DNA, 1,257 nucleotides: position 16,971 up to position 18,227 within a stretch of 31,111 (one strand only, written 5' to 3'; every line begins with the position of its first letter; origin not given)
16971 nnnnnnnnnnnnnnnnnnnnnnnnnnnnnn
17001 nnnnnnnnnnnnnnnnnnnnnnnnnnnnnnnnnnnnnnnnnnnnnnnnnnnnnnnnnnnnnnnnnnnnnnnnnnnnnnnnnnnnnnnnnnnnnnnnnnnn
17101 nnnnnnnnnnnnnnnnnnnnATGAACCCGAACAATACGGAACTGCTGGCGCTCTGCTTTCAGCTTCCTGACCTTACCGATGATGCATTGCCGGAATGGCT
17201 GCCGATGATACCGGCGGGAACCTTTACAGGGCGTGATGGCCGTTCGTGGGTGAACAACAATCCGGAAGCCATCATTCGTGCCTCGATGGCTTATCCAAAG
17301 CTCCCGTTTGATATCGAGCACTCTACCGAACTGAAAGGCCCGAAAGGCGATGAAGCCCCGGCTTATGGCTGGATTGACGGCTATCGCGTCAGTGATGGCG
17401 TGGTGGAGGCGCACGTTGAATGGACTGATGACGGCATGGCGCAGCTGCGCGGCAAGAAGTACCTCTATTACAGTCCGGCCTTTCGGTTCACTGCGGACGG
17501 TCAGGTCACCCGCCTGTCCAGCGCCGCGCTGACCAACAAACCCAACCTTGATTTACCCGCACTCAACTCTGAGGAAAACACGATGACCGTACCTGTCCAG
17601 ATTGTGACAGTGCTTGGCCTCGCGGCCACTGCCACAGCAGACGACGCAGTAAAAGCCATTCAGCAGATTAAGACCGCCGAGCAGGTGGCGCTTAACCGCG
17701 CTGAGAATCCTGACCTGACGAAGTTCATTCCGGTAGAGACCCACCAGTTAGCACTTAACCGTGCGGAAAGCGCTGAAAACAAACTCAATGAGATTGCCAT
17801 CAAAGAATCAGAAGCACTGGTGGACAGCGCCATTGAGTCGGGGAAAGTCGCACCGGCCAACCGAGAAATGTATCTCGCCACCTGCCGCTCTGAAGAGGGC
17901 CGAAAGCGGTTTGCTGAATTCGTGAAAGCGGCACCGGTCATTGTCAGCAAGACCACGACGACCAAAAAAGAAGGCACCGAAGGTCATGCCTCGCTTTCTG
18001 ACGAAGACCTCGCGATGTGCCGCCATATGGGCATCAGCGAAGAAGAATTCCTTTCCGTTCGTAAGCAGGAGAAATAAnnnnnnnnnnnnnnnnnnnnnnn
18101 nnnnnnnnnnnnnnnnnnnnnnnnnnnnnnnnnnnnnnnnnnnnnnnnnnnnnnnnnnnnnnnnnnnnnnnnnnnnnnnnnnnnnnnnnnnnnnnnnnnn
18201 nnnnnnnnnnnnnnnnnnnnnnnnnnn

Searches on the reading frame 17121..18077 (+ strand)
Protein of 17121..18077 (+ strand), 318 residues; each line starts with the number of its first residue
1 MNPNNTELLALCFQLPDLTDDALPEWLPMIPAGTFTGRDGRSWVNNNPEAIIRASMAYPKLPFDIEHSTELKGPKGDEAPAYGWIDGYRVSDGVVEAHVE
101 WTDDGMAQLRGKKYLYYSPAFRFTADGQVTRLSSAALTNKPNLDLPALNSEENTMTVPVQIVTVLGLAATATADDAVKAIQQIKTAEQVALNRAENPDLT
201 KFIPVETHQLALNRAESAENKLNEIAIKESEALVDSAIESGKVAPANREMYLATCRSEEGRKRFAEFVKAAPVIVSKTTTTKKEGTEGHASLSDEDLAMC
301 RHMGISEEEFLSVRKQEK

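Call 6: search_protein_families(library=phrogs, proteins=[window:17121-18077:+])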
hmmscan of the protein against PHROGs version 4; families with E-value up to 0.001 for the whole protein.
window:17121-18077:+ (318 aa): 7 families
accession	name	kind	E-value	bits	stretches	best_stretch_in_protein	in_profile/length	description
phrog_328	-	head and packaging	8.5e-93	312.7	1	5-317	3-338/339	head maturation protease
phrog_15607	-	unknown function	1.7e-43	149.6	1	155-314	1-160/167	-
phrog_13230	-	unknown function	3.8e-29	102.3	1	9-133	6-128/138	-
phrog_976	-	head and packaging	1.2e-07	32.4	0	22-108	29-111/415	head maturation protease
phrog_22924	-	unknown function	2e-07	32.3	1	167-278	7-110/163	-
phrog_2976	-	head and packaging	8.1e-07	30.1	1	142-261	220-348/394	head maturation protease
phrog_3894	-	head and packaging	0.00061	20.2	0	219-265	371-418/458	head maturation protease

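Call 54: search_protein_families(library=pfam, proteins=[window:17121-18077:+])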
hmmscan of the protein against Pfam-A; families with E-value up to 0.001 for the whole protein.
window:17121-18077:+ (318 aa): 1 family
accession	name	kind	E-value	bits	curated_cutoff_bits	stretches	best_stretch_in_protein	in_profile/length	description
PF10123.14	Mu-like_Pro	-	3.3e-47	162.1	25.2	1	29-311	3-329/330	Mu-like prophage I protein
